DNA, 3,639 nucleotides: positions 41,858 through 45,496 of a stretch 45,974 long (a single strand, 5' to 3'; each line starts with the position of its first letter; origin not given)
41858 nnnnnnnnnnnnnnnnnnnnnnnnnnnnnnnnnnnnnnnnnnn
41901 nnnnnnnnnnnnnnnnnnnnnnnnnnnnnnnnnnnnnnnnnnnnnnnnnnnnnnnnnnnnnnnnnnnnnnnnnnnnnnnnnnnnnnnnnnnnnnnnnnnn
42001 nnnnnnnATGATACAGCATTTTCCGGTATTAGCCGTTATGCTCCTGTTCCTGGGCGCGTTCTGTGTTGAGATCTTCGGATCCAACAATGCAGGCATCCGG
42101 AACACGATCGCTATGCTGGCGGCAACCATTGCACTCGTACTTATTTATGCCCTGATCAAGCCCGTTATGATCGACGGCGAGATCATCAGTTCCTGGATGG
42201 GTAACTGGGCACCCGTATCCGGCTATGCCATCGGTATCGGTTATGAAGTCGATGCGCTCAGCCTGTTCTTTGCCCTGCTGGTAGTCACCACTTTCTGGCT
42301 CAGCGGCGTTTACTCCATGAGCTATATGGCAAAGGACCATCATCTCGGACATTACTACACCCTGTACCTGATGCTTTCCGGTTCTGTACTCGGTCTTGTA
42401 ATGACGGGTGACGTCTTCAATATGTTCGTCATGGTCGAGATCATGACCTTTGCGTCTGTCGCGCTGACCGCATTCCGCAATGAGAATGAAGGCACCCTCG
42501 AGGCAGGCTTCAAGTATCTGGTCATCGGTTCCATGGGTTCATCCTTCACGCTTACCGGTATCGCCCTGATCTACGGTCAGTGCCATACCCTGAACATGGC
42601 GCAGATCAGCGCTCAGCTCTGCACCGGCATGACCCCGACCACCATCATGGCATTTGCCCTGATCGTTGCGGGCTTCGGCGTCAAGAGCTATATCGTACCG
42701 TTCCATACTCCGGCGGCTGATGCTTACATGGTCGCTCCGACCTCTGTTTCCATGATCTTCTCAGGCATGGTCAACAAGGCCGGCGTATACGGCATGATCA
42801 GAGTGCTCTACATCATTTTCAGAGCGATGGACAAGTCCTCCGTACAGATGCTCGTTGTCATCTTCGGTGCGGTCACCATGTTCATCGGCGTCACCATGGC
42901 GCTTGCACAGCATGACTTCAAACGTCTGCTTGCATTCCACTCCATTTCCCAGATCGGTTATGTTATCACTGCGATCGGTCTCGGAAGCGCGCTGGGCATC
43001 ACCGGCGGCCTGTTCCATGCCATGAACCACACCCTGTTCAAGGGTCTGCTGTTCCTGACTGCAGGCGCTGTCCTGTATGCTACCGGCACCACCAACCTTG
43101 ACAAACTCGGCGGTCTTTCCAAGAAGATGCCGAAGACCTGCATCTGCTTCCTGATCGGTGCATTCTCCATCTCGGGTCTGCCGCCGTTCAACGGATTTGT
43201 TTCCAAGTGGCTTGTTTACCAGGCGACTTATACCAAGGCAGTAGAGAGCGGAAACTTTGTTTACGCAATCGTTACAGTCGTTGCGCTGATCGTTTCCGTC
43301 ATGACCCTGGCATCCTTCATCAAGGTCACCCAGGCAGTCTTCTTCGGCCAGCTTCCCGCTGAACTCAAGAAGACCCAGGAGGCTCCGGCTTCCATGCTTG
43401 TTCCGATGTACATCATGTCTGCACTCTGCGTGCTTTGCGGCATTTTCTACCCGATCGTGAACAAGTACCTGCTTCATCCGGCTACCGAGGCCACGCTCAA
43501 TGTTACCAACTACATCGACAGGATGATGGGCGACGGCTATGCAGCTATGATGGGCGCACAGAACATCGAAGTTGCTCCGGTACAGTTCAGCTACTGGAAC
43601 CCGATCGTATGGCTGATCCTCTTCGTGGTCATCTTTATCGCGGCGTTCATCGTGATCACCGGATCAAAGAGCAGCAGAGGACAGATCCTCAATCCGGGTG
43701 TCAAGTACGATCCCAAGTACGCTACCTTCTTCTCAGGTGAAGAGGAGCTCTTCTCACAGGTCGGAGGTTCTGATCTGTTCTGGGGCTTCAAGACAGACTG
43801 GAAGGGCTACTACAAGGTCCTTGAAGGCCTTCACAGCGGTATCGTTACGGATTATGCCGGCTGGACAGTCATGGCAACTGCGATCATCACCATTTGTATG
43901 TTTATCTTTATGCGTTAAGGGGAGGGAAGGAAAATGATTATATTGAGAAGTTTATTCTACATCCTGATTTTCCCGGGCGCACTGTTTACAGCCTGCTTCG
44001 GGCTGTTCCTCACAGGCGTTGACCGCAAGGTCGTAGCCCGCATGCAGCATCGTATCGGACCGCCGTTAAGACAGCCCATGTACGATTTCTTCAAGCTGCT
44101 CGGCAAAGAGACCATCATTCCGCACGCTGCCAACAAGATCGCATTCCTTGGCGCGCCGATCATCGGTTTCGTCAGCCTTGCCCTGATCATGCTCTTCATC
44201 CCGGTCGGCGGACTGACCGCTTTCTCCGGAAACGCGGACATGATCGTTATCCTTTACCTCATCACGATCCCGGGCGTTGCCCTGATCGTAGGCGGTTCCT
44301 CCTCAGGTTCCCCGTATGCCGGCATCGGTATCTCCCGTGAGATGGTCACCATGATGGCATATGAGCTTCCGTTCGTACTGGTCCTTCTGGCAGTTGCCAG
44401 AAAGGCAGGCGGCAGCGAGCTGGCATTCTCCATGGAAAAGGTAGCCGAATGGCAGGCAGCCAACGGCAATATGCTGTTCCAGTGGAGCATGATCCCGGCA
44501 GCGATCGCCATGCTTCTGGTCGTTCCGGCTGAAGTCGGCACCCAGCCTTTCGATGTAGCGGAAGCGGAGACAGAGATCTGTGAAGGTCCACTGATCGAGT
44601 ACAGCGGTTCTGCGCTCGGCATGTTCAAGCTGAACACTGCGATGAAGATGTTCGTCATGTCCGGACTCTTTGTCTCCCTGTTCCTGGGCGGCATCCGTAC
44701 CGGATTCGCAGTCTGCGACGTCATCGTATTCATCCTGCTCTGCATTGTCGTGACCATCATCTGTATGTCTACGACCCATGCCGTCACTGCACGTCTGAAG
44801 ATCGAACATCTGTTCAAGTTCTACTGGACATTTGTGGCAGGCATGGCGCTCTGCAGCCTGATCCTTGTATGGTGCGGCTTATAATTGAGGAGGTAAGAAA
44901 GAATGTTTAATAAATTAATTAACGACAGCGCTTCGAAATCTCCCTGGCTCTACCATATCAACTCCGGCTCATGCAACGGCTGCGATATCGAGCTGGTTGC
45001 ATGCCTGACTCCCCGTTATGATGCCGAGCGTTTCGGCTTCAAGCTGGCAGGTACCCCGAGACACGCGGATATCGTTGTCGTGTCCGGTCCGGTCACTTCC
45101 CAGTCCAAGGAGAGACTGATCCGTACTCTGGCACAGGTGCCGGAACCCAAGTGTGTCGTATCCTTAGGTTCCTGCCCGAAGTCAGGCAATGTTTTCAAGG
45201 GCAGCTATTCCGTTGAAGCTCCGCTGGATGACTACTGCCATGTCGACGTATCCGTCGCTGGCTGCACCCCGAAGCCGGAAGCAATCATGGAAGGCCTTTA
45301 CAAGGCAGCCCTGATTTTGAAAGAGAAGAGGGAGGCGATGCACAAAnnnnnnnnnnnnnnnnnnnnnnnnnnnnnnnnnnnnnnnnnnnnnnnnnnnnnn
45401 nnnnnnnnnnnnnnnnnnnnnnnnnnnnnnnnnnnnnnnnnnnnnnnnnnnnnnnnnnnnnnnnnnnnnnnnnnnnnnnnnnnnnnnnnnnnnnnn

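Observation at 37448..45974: Mrp-linked (Mbh-type) group 4 [NiFe]-hydrogenase operon with a rearranged gene order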

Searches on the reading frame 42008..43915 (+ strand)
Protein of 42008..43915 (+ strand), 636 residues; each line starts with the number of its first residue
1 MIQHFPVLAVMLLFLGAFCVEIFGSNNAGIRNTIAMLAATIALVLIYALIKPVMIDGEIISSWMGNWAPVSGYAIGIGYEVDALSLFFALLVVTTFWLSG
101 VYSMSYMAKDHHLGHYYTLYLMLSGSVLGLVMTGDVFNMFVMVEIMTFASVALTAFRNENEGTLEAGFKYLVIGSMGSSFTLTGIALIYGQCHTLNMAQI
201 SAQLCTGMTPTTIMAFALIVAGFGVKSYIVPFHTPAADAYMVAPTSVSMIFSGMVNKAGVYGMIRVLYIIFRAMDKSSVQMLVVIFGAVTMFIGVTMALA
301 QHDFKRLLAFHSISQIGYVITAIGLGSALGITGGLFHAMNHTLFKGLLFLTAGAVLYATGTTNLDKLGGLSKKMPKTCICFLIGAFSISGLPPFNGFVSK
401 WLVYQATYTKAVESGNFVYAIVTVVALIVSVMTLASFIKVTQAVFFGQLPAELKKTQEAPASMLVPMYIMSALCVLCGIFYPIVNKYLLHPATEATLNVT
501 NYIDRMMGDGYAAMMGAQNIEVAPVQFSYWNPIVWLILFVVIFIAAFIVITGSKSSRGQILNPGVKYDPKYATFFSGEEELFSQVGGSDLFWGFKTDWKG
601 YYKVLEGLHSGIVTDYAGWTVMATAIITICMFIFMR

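Call 7: search_protein_families(library=pfam, proteins=[window:42008-43915:+], max_evalue=0.01)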
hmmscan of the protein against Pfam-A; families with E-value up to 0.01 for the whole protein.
window:42008-43915:+ (636 aa): 2 families
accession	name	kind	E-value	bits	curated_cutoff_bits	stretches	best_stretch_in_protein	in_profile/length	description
PF00361.26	Proton_antipo_M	-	5.7e-62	210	21.5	1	134-410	2-278/294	NADH:quinone oxidoreductase/Mrp antiporter, TM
PF00662.26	Proton_antipo_N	-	2.9e-08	33.9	24.5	1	67-117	1-51/51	NADH-Ubiquinone oxidoreductase (complex I), chain 5 N-terminus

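Call 9: search_protein_families(library=ncbifam, proteins=[window:42008-43915:+], max_evalue=0.001)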
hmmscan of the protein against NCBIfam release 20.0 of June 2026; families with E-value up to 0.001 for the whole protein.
window:42008-43915:+ (636 aa): 77 families (the best 25 are shown)
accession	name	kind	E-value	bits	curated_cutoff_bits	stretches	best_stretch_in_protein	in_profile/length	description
NF006240.0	PRK08376.1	subfamily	1.1e-133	446.9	662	1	2-509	3-520/521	putative monovalent cation/H+ antiporter subunit D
NF006419.0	PRK08668.1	equivalog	3.6e-92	310.1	617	1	24-555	21-525/613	NADH dehydrogenase subunit M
NF005086.0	PRK06521.1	equivalog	1.3e-90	304.8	667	1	8-554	9-554/669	hydrogenase 4 subunit B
NF006241.0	PRK08377.1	equivalog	4.5e-90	303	645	1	5-505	4-486/494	NADH dehydrogenase subunit N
NF009306.0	PRK12663.1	equivalog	7.7e-87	292.1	542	1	5-508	5-493/498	Na+/H+ antiporter subunit D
NF009310.0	PRK12668.1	equivalog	1.5e-81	275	564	1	68-492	54-445/584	Na(+)/H(+) antiporter subunit D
NF004920.0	PRK06277.1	equivalog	5.5e-77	259.5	578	1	6-494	5-474/478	energy conserving hydrogenase EhbF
NF005818.0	PRK07691.1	equivalog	3e-74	250.8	586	1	7-507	7-494/496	Na+/H+ antiporter subunit D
NF006238.0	PRK08375.1-4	equivalog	2.2e-71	241.3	626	1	9-454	10-439/531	putative monovalent cation/H+ antiporter subunit D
NF009287.0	PRK12647.1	equivalog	1.8e-70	238.4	937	1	8-503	5-489/773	putative monovalent cation/H+ antiporter subunit A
NF009288.0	PRK12648.1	equivalog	3.5e-70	237.2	1104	1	8-499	5-489/954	monovalent cation/H+ antiporter subunit A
NF009308.0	PRK12665.1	equivalog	7.7e-69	232.6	585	1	3-453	6-446/531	Na+/H+ antiporter subunit D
NF009305.0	PRK12662.1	equivalog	4.6e-68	230.2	700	1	1-480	1-475/492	putative monovalent cation/H+ antiporter subunit D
NF006418.0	PRK08667.1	equivalog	3.3e-67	227.4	794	1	2-481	2-486/644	hydrogenase membrane subunit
NF009285.0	PRK12645.1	equivalog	7.1e-66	223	1028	1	8-500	6-512/804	Na+/H+ antiporter subunit A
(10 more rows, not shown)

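Call 43: search_solved_structures(query=window:42008-43915:+, max_evalue=1e-10, show_alignments=1)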
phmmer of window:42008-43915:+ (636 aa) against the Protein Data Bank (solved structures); distinct sequences matched with E-value up to 1e-10: 87 (the best 60 are shown).
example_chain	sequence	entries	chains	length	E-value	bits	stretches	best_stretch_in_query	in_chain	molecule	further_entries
6cfw_H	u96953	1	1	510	1.8e-89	304.3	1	10-510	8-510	Monovalent cation/H+ antiporter subunit D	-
6u8y_H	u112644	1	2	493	1.3e-60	209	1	8-503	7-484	NADH dehydrogenase subunit N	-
7qru_D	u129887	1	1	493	1.5e-55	192.2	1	6-507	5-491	Na+/H+ antiporter subunit D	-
6u8y_X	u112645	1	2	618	1.8e-53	185.4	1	27-485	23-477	NADH dehydrogenase subunit M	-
7d3u_D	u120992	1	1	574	3.7e-51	177.7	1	34-449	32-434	Monovalent Na+/H+ antiporter subunit D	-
7qru_A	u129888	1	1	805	5.6e-48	167.2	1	37-498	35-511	Na+/H+ antiporter subunit A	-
6z16_A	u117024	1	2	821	1.8e-42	149.1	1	41-497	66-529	Multisubunit Na+/H+ antiporter, A subunit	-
7z0s_C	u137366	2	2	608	2.7e-41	145.2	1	70-484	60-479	Formate hydrogenlyase subunit 3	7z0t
6hum_F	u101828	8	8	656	3.1e-40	141.7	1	6-408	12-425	NADH dehydrogenase subunit 5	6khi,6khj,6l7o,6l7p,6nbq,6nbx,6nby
6z16_D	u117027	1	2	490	4.3e-39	137.9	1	32-505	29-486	Multisubunit Na+/H+ antiporter, D subunit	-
8e9g_L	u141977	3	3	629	1.5e-38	136.2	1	56-478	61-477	NADH-quinone oxidoreductase, L subunit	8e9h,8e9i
7ar7_L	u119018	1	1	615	7.1e-35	124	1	17-475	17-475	NADH-ubiquinone oxidoreductase chain 5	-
7aqq_L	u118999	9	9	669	8.6e-35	123.7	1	17-475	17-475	NADH-ubiquinone oxidoreductase chain 5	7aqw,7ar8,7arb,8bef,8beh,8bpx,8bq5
8e73_5M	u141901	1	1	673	1.2e-34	123.2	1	16-475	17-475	Nad5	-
7a23_a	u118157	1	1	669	1.7e-34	122.8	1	17-475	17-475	Nad5m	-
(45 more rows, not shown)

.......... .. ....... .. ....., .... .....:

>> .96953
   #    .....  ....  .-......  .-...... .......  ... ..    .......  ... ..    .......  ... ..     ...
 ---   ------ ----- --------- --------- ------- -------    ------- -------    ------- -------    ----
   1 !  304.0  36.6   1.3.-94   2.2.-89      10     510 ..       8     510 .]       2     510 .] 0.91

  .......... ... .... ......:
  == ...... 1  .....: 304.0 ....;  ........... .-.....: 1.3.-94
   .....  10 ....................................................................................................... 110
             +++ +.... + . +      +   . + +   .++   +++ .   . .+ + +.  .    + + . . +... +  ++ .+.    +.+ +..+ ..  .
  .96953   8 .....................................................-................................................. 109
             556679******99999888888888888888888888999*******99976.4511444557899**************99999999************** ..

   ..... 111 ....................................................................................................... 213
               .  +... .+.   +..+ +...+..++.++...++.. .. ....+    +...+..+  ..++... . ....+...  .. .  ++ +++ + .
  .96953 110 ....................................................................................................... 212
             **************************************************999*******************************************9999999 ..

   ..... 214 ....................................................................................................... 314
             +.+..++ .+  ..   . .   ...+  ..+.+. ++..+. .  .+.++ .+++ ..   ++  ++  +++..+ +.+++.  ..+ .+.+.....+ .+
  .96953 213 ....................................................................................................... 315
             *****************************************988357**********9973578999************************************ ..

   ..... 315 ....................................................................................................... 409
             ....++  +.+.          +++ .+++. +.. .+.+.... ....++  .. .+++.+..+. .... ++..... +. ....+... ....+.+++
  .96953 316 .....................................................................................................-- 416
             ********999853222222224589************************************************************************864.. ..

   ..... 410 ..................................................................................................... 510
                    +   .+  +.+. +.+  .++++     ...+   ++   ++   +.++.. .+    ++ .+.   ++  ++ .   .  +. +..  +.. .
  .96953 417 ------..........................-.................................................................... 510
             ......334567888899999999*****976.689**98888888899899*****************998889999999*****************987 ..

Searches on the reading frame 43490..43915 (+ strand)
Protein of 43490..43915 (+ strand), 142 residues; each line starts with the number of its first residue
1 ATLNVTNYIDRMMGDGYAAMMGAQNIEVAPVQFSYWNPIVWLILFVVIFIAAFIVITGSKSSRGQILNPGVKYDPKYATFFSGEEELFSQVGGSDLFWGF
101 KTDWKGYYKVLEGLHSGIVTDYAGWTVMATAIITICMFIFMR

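Call 15: search_solved_structures(query=window:43490-43915:+, max_evalue=10, show_alignments=3)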
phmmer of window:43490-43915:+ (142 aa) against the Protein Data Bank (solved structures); distinct sequences matched with E-value up to 10: 1.
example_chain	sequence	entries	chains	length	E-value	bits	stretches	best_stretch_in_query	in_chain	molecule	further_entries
6cfw_I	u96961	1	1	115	3.2e-09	40.4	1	33-138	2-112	MBH subunit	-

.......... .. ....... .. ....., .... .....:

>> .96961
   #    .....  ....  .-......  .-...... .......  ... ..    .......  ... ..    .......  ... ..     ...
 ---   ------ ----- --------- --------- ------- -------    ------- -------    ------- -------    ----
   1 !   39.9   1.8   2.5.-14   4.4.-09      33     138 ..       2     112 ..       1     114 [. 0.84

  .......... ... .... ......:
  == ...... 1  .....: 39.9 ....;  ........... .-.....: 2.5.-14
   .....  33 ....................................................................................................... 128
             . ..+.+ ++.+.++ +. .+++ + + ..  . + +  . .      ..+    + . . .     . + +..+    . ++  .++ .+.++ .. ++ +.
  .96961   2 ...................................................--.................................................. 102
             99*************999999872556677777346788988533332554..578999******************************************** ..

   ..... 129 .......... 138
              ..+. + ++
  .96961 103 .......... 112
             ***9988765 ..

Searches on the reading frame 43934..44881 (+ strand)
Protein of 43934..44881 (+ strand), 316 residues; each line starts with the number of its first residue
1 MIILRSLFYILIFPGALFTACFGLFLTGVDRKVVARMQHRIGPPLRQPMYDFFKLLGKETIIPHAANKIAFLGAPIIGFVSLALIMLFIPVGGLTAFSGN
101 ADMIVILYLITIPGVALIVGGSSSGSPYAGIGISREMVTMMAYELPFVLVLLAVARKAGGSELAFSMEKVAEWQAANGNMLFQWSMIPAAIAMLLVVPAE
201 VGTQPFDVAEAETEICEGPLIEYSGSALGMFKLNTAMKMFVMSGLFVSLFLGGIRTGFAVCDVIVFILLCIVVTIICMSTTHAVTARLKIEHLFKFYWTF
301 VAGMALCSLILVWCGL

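Call 7: search_protein_families(library=pfam, proteins=[window:43934-44881:+], max_evalue=0.01)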
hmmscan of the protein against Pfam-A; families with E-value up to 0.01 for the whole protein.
window:43934-44881:+ (316 aa): 1 family
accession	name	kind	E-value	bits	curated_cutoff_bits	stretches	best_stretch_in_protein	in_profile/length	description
PF00146.26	NADHdh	-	1.5e-71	241.7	27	1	18-312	9-297/298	NADH dehydrogenase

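Call 9: search_protein_families(library=ncbifam, proteins=[window:43934-44881:+], max_evalue=0.001)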
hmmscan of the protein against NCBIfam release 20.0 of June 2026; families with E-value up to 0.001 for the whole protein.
window:43934-44881:+ (316 aa): 7 families
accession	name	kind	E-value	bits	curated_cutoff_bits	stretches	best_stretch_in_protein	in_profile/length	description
NF004741.0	PRK06076.1-2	equivalog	4.2e-50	170.9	305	1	3-311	17-328/337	NADH-quinone oxidoreductase subunit NuoH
NF004745.0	PRK06076.1-6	equivalog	2e-34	119.3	450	1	24-312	31-329/341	NADH-quinone oxidoreductase subunit NuoH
NF004740.0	PRK06076.1-1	equivalog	2.6e-30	106.1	399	1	20-311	26-315/325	NADH-quinone oxidoreductase subunit NuoH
NF004742.0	PRK06076.1-3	equivalog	2.2e-29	102.7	531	1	25-310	41-342/356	NADH-quinone oxidoreductase subunit NuoH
NF004743.0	PRK06076.1-4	equivalog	2.3e-28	99.3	494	1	23-261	31-278/433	NADH-quinone oxidoreductase subunit NuoH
NF040610.1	F420_dehyd_FpoH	exception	7.9e-28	97.8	475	1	15-310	21-330/339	F420H2 dehydrogenase subunit FpoH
NF004744.0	PRK06076.1-5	equivalog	4.4e-23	82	542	1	19-256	40-282/372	NADH-quinone oxidoreductase subunit NuoH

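Call 44: search_solved_structures(query=window:43934-44881:+, max_evalue=1e-10, show_alignments=1)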
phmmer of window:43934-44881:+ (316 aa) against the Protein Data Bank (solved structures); distinct sequences matched with E-value up to 1e-10: 34.
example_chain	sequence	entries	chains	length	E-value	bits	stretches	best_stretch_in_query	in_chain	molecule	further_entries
6cfw_M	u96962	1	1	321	1.1e-42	149.7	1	17-312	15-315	Mbh13 NADH dehydrogenase subunit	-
6u8y_M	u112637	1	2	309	9.3e-40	140.2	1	17-307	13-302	NADH dehydrogenase subunit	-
7z0s_D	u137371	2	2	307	3.5e-28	102.1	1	8-301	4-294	Formate hydrogenlyase subunit 4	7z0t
4he8_H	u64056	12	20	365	5.9e-24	88.3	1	11-309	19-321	NADH-quinone oxidoreductase subunit 8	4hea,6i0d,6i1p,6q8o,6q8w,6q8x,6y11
7ar7_H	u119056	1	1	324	4.7e-21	78.7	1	24-254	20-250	NADH-ubiquinone oxidoreductase chain 1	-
7aqq_H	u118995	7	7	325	5.2e-21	78.6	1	24-254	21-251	NADH-ubiquinone oxidoreductase chain 1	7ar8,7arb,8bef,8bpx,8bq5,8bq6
8e73_1M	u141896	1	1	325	1e-20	77.7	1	24-254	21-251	Nad1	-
7a23_H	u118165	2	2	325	1e-20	77.6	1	24-254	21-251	Nad1m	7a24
6x89_1M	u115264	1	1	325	2.5e-20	76.3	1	24-254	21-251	NU1M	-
7nyh_H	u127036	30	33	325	1.7e-19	73.6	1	18-311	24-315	NADH-quinone oxidoreductase subunit H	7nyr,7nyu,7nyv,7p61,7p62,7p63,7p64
9grx_A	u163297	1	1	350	6.9e-19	71.6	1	21-260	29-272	NAD(P)H-quinone oxidoreductase subunit 1, chloroplastic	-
8ud1_1H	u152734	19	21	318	1e-18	71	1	24-307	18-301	NADH-ubiquinone oxidoreductase chain 1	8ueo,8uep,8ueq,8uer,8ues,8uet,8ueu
7eu3_A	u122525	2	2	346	1.5e-18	70.5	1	24-296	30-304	NAD(P)H-quinone oxidoreductase subunit 1, chloroplastic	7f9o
5gpn_e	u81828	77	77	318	7.3e-18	68.2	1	24-307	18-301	NADH-ubiquinone oxidoreductase chain 1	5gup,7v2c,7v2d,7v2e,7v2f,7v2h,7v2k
7wff_A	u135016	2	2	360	3.4e-17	66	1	12-311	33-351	NAD(P)H-quinone oxidoreductase subunit 1, chloroplastic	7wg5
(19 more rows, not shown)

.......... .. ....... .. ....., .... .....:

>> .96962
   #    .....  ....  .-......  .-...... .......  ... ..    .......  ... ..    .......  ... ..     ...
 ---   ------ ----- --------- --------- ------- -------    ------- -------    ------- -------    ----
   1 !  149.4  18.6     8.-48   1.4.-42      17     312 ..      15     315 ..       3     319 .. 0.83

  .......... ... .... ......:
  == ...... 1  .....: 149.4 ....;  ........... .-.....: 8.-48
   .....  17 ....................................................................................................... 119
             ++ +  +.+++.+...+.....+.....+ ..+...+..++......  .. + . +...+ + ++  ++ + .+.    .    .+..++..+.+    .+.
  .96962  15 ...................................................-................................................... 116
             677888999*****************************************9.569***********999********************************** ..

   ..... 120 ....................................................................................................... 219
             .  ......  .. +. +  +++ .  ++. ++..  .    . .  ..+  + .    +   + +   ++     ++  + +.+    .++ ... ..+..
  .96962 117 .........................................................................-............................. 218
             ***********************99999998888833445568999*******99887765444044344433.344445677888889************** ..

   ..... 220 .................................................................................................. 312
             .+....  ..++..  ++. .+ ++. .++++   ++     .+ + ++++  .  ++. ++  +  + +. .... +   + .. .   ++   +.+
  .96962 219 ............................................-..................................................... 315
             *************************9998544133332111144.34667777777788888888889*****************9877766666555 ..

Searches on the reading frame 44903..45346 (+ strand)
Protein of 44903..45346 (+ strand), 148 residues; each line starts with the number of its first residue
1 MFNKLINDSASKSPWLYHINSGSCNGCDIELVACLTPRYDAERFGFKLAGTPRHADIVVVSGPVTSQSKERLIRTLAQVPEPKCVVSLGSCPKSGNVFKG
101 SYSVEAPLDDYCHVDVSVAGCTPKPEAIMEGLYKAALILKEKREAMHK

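Call 7: search_protein_families(library=pfam, proteins=[window:44903-45346:+], max_evalue=0.01)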
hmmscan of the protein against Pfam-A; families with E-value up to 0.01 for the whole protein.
window:44903-45346:+ (148 aa): 1 family
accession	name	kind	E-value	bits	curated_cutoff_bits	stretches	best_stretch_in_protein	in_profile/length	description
PF01058.29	Oxidored_q6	-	6e-27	94.3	27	1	24-134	1-127/128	NADH ubiquinone oxidoreductase, 20 Kd subunit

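Call 9: search_protein_families(library=ncbifam, proteins=[window:44903-45346:+], max_evalue=0.001)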
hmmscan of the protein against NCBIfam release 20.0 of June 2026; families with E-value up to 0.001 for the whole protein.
window:44903-45346:+ (148 aa): 12 families
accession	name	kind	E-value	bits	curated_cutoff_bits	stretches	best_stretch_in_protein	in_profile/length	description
NF005012.1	PRK06411.1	subfamily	2.2e-35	121.7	116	1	3-141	25-160/166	NADH-quinone oxidoreductase subunit NuoB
TIGR01957.1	nuoB_fam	subfamily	5.8e-30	104.1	142.7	1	3-134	8-137/145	NADH-quinone oxidoreductase subunit B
NF011393.0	PRK14818.1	equivalog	1.1e-29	103.2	255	1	3-144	22-160/173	NADH dehydrogenase subunit B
NF011394.0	PRK14819.1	equivalog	6.3e-27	94.8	312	1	25-132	41-149/264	NADH-quinone oxidoreductase subunit B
NF011391.0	PRK14816.1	equivalog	8.5e-27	94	283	1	2-135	42-173/196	NADH-quinone oxidoreductase subunit B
NF009808.0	PRK13292.1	equivalog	7.5e-26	90.2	1156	1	4-134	17-144/791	NADH-quinone oxidoreductase subunit B/C/D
NF011388.0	PRK14813.1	equivalog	9.5e-26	90.8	294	1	25-142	38-156/189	NADH dehydrogenase subunit B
NF011390.0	PRK14815.1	equivalog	3.8e-25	88.3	281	1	25-141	43-159/183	NADH dehydrogenase subunit B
NF011395.0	PRK14820.1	equivalog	2.3e-24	86.1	263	1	4-140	25-158/180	NADH-quinone oxidoreductase subunit B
NF011389.0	PRK14814.1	equivalog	8.4e-21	74.6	285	1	5-140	26-158/186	NADH dehydrogenase subunit B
NF011392.0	PRK14817.1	equivalog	3e-19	69.4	271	1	25-133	46-154/182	NADH-quinone oxidoreductase subunit B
TIGR03294.1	FrhG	equivalog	2.1e-07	30.9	245.5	1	55-144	51-146/228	coenzyme F420 hydrogenase subunit gamma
